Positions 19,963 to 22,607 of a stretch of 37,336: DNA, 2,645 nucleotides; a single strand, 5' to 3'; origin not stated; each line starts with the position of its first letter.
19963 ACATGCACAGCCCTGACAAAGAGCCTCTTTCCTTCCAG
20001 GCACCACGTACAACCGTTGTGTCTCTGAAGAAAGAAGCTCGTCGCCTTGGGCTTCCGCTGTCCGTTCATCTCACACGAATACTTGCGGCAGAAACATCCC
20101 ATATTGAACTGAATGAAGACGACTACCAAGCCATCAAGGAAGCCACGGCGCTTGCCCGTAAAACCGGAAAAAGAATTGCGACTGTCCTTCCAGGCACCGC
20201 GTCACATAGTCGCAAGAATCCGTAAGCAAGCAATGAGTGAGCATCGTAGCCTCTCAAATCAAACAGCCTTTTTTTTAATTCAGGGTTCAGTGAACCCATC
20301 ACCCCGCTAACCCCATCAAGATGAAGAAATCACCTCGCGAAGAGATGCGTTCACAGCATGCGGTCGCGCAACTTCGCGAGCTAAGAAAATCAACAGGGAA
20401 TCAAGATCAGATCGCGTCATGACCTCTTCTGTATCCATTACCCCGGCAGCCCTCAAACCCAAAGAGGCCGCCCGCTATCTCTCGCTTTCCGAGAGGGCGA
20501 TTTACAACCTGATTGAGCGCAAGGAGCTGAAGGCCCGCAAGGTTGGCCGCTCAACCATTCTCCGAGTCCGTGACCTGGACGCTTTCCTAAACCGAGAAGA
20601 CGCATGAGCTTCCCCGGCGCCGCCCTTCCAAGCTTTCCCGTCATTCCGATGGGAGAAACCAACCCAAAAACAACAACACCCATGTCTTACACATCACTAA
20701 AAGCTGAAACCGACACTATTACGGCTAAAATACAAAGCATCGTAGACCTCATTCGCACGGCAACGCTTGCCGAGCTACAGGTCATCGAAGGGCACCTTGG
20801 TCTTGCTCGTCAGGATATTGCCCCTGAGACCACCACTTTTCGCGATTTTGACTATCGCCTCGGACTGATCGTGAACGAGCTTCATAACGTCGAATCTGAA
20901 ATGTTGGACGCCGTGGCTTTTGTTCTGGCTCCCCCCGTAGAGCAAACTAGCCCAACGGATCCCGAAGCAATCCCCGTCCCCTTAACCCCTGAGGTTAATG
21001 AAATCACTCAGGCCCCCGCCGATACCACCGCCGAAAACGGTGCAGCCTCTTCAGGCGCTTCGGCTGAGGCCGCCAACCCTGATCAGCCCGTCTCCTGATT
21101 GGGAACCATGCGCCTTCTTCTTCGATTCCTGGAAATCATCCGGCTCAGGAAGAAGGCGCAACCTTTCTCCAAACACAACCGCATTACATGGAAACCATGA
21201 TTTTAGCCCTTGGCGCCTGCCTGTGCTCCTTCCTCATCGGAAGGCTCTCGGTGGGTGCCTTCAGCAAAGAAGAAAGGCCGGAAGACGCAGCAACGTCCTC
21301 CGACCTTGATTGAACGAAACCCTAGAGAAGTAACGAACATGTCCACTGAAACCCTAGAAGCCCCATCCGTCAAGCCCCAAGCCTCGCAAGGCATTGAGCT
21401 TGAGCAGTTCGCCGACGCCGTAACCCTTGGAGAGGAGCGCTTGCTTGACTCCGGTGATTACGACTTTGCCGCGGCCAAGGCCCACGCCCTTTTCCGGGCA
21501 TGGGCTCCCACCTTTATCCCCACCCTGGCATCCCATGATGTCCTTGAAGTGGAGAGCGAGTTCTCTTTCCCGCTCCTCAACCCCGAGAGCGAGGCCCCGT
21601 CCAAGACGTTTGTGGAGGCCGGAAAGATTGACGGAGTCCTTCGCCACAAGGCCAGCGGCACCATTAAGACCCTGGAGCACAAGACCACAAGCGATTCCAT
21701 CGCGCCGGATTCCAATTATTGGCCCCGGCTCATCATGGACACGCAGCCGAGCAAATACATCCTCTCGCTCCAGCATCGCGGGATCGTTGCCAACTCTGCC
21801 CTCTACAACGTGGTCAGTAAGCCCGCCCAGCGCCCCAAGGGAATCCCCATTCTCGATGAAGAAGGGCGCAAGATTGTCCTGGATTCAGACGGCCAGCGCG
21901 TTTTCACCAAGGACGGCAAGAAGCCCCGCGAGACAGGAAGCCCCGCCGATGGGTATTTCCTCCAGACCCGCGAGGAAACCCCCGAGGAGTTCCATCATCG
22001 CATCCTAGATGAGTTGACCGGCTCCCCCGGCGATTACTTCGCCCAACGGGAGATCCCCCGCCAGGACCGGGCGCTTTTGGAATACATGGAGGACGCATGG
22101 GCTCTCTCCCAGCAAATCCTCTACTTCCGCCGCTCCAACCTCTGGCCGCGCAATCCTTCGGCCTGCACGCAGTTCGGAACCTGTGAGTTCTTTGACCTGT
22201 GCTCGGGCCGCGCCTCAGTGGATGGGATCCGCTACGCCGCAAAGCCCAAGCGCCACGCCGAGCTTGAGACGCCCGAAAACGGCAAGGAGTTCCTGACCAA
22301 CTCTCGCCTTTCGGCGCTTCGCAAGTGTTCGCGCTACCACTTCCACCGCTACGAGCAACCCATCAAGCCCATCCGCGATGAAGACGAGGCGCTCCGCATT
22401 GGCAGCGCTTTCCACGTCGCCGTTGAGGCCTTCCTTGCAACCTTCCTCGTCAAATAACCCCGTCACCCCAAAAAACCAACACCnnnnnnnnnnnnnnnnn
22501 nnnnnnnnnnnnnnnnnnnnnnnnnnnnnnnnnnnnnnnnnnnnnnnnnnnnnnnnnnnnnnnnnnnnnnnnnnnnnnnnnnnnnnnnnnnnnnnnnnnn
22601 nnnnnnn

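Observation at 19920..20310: Two paralogous RHH regulators one base out of frame at an A5 run, bracketed by a 15-bp palindrome: candidate immunity switch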

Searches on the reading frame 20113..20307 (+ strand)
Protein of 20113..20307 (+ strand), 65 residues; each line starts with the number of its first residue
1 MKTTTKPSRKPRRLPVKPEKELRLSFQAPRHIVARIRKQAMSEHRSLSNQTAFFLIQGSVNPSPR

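Call 6: search_protein_families(library=pfam, max_evalue=1, proteins=[window:20113-20307:+])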
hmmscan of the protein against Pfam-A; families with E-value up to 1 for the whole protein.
seq(65 aa): 1 family
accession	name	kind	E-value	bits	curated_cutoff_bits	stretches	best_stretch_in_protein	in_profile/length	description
PF07878.17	RHH_5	-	0.0045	17.2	26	1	29-57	9-37/43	CopG-like RHH_1 or ribbon-helix-helix domain, RHH_5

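Call 7: search_protein_families(library=phrogs, max_evalue=1, proteins=[window:20113-20307:+])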
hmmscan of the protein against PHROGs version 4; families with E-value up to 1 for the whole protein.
seq(65 aa): 0 families

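Call 52: find_homologous_proteins(query=A3, max_evalue=0.001)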
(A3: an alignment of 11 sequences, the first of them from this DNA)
Query A3 (11 sequences) (65 aa, profile of the alignment): 2 proteins with E <= 0.001 among 1362 candidates.
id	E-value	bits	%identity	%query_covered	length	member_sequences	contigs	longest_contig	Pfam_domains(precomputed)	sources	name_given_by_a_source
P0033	1.3e-10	59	-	-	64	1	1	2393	-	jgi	-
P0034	1.7e-7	49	41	52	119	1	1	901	-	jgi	jgi:hypothetical protein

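Call 71: predict_structure(protein=window:20113-20307:+)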
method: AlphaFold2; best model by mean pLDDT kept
length: 65 residues; sequences in the alignment: 1
mean_pLDDT: 71.1   pTM: 0.27
mean pLDDT of the five models: 71.1, 69.0, 65.6, 64.0, 63.3
residues with pLDDT >= 90: 3; 70-90: 37; 50-70: 21; < 50: 4
segments of 3 or more residues with pLDDT < 50: 63-65
pLDDT, mean of each block of 10 residues (from residue 1): 73 74 79 87 62 63 46
secondary structure, 60 per line:
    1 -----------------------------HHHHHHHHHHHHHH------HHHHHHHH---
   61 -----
elements in order: H30-43 H50-57

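Call 73: search_solved_structures(query=A3, max_evalue=10, show_alignments=2)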
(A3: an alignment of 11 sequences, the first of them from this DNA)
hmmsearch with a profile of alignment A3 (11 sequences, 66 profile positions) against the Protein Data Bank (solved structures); distinct sequences matched with E-value up to 10: 10.
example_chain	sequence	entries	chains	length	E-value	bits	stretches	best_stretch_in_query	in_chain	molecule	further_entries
1mnt_A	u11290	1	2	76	0.048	16.8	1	21-51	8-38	MNT REPRESSOR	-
1u9p_A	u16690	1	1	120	0.062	16.4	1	19-47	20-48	pArc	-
4gkj_T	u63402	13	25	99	0.19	14.9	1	28-57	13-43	30S ribosomal protein S20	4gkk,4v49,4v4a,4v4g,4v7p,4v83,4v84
1myk_A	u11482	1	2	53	0.19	14.9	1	16-47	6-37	ARC REPRESSOR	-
2k9i_A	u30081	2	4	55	0.3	14.3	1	10-48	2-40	Uncharacterized protein ORF56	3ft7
1arq_A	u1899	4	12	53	0.6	13.3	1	19-47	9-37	ARC REPRESSOR | PROTEIN (GENE-REGULATING PROTEIN ARC) | PROTEIN (ARC REPRESSOR)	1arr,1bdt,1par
1baz_A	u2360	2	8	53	0.66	13.1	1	19-47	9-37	ARC REPRESSOR | PROTEIN (ARC FV10 REPRESSOR)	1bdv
9pio_G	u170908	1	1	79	1.2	12.3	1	19-47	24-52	Arc family DNA-binding protein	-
5euf_A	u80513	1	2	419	1.6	11.9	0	29-55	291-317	Protease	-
1b28_A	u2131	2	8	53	1.7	11.8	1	19-51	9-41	PROTEIN (REGULATORY PROTEIN ARC) | ARC REPRESSOR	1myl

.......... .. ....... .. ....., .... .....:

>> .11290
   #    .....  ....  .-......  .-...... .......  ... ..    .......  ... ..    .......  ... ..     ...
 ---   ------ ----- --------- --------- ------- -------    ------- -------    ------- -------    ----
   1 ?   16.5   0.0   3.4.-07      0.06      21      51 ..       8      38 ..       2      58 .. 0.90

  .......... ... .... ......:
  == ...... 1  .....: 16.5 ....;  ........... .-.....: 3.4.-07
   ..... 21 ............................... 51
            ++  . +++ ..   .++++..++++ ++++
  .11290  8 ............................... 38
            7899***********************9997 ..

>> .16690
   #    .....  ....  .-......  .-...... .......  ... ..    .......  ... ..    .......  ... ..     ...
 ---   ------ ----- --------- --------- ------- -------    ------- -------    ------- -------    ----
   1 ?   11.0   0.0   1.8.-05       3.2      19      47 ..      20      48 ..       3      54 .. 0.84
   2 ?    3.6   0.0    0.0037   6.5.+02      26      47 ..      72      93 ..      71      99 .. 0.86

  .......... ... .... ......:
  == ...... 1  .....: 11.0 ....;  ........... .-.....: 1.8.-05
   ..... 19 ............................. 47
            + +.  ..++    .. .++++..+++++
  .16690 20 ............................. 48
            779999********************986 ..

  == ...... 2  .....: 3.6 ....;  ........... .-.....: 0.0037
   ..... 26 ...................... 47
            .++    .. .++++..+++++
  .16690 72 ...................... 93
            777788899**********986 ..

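Call 77: fold_search(model_id=the predicted structure, library=pdb)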
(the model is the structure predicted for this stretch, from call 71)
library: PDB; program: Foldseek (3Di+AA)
matches with E <= 10: 2; with E <= 0.001: 0
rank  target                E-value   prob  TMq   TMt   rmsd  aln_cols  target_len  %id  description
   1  7rsm_A                2.4e+00  0.04  0.22  0.07  13.4        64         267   20  Crystal structure of pyrrolysyl-tRNA synthetase (N346D/C348S/Y384F) in complex with o-Chlorophenylalanine and AMP-PNP (released 2022-07-20)
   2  7teq_C                6.3e+00  0.01  0.14  0.03  10.7        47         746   21  Cryo-EM structure of GluN1b-2B NMDAR in complex with Fab5 active conformation (released 2022-03-02)

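Call 79: search_protein_families(library=pfam, alignment_id=A3, max_evalue=1)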
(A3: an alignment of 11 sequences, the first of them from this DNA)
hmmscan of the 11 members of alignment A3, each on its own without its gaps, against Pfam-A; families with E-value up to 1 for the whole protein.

A. member 1, seq(65 aa): 1 family
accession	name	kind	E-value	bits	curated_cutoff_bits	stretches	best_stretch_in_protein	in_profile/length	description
PF07878.17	RHH_5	-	0.0045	17.2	26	1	29-57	9-37/43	CopG-like RHH_1 or ribbon-helix-helix domain, RHH_5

B. families by the number of members that match (of 11 scanned): 10 families
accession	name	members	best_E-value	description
PF03869.20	Arc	3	0.029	Arc-like DNA binding domain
PF13820.11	NCOA6_TRADD-N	2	0.0014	Nuclear receptor coactivator 6, TRADD-N domain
PF21323.2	KDM5_C-hel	2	0.029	Lysine-specific demethylase 5, C-terminal helical domain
PF22513.2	FitA-like_RHH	1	0.002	Antitoxin FitA-like, ribbon-helix-helix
PF07878.17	RHH_5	1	0.0045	CopG-like RHH_1 or ribbon-helix-helix domain, RHH_5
PF17236.8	SU10_MCP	1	0.0092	SU10 major capsid protein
PF07716.20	bZIP_2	1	0.025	Basic region leucine zipper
PF03339.19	Pox_L3_FP4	1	0.06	Poxvirus L3/FP4 protein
PF18286.6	T3SS_ExsE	1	0.081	Type III secretion system ExsE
PF13617.11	Lipoprotein_19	1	0.21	YnbE-like lipoprotein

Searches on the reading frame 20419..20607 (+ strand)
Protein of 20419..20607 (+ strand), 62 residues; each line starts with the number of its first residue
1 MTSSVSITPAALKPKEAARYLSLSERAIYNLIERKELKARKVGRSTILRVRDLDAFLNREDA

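Call 6: search_protein_families(library=pfam, max_evalue=1, proteins=[window:20419-20607:+])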
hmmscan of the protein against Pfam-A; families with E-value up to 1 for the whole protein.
window:20419-20607:+ (62 aa): 4 families
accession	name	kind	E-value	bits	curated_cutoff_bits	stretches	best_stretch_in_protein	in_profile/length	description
PF12728.13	HTH_17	-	4e-13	49.9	27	1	12-59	2-49/51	Helix-turn-helix domain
PF13551.12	HTH_29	-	0.039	14.5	28.1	1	13-34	13-35/64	Winged helix-turn helix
PF13338.12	AbiEi_4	-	0.044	14.3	25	1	14-37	16-38/49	Transcriptional regulator, AbiEi antitoxin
PF13384.12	HTH_23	-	0.044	14.1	24.6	1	12-34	18-40/50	Homeodomain-like domain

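Call 7: search_protein_families(library=phrogs, max_evalue=1, proteins=[window:20419-20607:+])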
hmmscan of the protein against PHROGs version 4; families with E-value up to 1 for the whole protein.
window:20419-20607:+ (62 aa): 9 families
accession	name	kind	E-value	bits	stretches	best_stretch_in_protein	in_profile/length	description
phrog_66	-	integration and excision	1e-06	29.7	1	5-61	87-144/412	excisionase and transcriptional regulator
phrog_7338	-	unknown function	2.2e-05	25.6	1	7-59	26-79/87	-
phrog_2907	-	integration and excision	0.0013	20.1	1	12-43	7-38/117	excisionase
phrog_1840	-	integration and excision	0.0024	19.3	1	11-60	6-56/90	excisionase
phrog_28156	-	unknown function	0.013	16.5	1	13-56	11-55/156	-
phrog_15534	-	DNA, RNA and nucleotide metabolism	0.14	13.7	1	4-58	36-89/93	HTH DNA binding protein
phrog_2655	-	integration and excision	0.18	12.5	1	12-48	115-155/181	excisionase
phrog_19174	-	unknown function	0.24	12.6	1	11-36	43-68/100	-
phrog_26929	-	unknown function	0.4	11.5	1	12-56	147-191/200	-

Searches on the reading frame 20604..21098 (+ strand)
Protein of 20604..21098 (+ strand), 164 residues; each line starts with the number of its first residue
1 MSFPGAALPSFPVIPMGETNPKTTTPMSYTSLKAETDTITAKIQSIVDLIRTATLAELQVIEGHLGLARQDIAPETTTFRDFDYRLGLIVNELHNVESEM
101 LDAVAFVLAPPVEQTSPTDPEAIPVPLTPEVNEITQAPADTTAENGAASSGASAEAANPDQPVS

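Call 6: search_protein_families(library=pfam, max_evalue=1, proteins=[window:20604-21098:+])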
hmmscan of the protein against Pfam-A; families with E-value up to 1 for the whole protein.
window:20604-21098:+ (164 aa): 0 families

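Call 7: search_protein_families(library=phrogs, max_evalue=1, proteins=[window:20604-21098:+])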
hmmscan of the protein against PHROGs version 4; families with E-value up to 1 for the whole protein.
window:20604-21098:+ (164 aa): 0 families

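Call 15: find_related_loci(query=window:20604-21095:+, collection=viral_contigs, flank=4000)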
Query window:20604-21095:+ (164 aa) in viral_contigs; peptide patterns used: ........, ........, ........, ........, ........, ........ (x = any residue, [..] = any of these).
7 stretches matched a pattern, but none encodes a relative of the query by tblastn (E <= 1e-3).

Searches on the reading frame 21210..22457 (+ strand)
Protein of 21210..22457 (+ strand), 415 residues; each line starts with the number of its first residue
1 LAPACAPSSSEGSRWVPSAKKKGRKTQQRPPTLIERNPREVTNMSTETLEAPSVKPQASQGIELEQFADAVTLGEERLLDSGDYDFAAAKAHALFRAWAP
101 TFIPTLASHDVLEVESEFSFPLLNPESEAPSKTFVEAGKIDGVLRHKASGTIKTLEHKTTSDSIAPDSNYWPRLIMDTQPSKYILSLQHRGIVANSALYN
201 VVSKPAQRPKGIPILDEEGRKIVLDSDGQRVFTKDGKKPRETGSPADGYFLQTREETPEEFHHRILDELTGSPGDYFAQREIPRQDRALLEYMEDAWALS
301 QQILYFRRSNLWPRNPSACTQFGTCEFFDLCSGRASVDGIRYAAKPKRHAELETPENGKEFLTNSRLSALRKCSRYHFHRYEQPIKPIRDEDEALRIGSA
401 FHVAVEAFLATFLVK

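Call 6: search_protein_families(library=pfam, max_evalue=1, proteins=[window:21210-22457:+])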
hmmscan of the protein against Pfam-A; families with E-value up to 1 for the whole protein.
window:21210-22457:+ (415 aa): 1 family
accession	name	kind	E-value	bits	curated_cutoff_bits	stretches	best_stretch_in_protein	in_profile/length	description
PF12705.13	PDDEXK_1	-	1.2e-07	32.3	22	2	363-409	3-49/247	PD-(D/E)XK nuclease superfamily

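Call 7: search_protein_families(library=phrogs, max_evalue=1, proteins=[window:21210-22457:+])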
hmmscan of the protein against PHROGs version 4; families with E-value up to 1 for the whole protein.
window:21210-22457:+ (415 aa): 2 families
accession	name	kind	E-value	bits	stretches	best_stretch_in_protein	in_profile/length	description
phrog_1218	-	DNA, RNA and nucleotide metabolism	4.1e-21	76.6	2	82-332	91-330/364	exonuclease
phrog_69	-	DNA, RNA and nucleotide metabolism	0.06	13.3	1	349-411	77-137/501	exonuclease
